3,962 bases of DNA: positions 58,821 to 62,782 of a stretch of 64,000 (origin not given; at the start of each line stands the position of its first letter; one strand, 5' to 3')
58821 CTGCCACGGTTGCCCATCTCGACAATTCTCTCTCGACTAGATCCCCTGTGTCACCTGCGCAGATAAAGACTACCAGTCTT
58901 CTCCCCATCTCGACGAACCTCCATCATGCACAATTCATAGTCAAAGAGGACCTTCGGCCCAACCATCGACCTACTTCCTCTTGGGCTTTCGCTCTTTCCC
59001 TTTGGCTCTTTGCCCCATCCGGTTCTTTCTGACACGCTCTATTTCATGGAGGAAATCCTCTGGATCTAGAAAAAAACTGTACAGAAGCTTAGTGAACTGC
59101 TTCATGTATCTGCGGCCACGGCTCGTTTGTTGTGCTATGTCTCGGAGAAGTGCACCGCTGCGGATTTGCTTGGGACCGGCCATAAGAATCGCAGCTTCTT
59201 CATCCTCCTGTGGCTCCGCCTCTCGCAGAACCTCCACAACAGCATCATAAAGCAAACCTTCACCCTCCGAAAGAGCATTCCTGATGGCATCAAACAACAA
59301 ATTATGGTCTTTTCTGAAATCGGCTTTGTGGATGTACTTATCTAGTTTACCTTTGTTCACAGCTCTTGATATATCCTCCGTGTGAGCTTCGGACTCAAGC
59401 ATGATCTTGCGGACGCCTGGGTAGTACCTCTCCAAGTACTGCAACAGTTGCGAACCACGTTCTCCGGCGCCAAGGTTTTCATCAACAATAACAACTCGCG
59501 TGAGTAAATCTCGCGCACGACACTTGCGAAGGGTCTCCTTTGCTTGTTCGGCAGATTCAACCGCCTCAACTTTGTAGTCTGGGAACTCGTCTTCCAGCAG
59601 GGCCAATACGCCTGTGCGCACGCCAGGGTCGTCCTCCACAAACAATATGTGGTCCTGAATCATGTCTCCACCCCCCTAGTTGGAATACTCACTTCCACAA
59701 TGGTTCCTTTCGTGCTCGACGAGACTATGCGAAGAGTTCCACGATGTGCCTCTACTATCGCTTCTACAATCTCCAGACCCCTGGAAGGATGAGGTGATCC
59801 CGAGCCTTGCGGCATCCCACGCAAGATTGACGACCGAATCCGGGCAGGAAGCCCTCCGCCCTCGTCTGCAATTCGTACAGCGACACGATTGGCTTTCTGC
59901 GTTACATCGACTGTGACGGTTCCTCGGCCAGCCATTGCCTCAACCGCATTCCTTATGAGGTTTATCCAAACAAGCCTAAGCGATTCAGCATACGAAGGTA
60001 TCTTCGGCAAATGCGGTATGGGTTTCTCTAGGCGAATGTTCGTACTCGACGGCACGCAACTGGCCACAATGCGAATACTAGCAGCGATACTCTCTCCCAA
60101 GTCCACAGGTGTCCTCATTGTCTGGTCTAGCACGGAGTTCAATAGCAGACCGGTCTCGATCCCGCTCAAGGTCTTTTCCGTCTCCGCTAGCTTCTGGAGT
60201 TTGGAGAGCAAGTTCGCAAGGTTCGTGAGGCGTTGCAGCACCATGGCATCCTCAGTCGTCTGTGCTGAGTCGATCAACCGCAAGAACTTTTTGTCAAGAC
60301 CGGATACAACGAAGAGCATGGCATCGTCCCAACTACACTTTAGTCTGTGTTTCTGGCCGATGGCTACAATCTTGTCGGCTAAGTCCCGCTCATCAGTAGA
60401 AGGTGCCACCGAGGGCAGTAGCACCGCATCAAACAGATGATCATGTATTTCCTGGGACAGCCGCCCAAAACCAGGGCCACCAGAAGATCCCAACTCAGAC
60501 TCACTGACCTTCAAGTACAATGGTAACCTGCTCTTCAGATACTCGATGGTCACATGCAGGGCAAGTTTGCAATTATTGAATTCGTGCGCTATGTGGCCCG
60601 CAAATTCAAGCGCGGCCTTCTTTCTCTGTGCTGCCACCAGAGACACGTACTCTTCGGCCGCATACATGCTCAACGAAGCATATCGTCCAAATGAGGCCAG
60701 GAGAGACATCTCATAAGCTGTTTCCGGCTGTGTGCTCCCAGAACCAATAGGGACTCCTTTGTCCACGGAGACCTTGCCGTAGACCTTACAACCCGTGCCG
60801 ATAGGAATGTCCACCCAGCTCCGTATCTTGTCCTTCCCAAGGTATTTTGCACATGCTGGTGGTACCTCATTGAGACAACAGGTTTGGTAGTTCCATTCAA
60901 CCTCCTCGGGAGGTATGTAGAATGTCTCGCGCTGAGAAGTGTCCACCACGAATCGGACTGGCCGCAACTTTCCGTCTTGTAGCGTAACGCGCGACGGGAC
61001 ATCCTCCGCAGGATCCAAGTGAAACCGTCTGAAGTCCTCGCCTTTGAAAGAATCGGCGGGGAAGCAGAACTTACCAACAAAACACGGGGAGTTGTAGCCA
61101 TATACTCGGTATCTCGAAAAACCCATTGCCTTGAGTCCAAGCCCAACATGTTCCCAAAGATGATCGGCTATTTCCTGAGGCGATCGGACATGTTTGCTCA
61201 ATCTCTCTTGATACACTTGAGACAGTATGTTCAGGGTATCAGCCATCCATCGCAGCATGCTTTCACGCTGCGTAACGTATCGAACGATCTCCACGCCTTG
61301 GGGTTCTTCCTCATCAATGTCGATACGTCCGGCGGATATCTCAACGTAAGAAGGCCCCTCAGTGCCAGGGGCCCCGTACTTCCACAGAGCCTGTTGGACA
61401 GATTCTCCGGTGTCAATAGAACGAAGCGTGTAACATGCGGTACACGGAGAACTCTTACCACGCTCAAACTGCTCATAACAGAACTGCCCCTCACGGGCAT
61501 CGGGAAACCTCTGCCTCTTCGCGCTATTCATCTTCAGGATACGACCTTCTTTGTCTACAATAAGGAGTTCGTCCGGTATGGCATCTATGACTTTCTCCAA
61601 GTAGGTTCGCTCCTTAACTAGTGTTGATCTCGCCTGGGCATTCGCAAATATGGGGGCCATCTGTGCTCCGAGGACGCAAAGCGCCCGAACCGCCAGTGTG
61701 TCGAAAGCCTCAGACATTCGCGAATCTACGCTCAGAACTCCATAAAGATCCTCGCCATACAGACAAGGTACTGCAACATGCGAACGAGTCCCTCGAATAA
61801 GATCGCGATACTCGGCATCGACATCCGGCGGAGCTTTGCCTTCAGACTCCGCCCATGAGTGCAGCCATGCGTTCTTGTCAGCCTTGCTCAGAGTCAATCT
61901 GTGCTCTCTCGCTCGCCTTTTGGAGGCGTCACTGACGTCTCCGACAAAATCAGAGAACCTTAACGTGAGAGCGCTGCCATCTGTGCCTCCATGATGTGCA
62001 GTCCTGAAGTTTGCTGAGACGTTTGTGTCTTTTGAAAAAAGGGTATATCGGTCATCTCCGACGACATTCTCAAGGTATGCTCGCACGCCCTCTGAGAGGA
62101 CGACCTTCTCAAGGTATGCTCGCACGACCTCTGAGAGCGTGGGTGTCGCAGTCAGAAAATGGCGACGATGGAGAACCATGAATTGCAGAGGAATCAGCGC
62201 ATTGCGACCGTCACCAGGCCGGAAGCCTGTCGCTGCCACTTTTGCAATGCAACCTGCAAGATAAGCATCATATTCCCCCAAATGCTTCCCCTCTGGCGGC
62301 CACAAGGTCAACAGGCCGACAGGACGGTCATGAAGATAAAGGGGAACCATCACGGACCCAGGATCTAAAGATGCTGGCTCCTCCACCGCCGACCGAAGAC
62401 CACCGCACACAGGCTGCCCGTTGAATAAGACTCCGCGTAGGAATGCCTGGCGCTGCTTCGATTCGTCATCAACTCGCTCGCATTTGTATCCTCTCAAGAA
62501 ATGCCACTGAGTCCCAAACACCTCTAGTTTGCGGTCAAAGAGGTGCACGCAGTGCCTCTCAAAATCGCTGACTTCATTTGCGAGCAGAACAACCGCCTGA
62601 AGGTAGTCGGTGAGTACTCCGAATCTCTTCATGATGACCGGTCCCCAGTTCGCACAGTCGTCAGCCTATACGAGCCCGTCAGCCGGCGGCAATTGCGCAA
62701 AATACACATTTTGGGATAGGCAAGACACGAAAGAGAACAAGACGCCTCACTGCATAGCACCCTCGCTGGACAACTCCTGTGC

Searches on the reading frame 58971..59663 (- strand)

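Call 45: search_protein_families(library=pfam, proteins=[window:58971-59663:-], max_evalue=0.01)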
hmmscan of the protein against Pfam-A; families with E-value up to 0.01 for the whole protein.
window:58971-59663:- (230 aa): 1 family
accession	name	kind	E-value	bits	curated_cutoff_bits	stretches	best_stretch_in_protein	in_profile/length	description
PF00072.30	Response_reg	-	7.2e-09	36.2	30.2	1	6-114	1-100/111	Response regulator receiver domain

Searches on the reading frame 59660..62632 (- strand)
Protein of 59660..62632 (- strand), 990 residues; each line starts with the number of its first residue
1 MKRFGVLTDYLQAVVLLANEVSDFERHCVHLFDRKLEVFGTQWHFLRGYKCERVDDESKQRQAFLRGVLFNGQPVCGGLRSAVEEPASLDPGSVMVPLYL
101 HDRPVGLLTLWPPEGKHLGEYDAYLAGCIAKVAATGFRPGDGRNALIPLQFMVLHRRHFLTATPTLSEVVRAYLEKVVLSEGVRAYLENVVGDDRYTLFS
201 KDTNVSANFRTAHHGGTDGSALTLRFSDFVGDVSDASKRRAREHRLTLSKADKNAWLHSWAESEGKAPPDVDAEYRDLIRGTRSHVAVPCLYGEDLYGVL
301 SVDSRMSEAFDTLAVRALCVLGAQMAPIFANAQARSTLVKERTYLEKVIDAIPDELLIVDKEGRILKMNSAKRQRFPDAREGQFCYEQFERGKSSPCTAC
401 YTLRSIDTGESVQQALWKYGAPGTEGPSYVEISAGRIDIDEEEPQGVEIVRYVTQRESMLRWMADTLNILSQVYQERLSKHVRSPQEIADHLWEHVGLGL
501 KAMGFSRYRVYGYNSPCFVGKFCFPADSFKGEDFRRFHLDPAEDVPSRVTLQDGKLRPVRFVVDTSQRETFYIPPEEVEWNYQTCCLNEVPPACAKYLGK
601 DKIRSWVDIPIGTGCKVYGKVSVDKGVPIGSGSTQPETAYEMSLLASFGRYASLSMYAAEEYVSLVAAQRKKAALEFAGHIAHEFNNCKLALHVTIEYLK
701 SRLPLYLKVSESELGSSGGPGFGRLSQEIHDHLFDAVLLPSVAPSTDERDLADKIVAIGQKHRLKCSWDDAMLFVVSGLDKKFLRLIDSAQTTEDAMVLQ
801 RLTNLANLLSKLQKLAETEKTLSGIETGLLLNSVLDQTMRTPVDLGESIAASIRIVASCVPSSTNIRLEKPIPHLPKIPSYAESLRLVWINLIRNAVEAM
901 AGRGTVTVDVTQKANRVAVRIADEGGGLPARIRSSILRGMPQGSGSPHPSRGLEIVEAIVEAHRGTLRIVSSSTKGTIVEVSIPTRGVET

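Call 45: search_protein_families(library=pfam, proteins=[window:59660-62632:-], max_evalue=0.01)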
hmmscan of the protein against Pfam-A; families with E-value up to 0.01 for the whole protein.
window:59660-62632:- (990 aa): 4 families
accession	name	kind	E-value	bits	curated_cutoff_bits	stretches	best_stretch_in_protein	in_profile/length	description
PF02518.31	HATPase_c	-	1.5e-14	54.8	26.4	1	883-985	4-109/111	Histidine kinase-, DNA gyrase B-, and HSP90-like ATPase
PF01590.32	GAF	-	4.8e-06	27.6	22.4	0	280-326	85-130/133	GAF domain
PF13185.12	GAF_2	-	6.5e-05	23.6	28.6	0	9-126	6-124/136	GAF domain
PF13492.12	GAF_3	-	0.0021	18.9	27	0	255-325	55-123/129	GAF domain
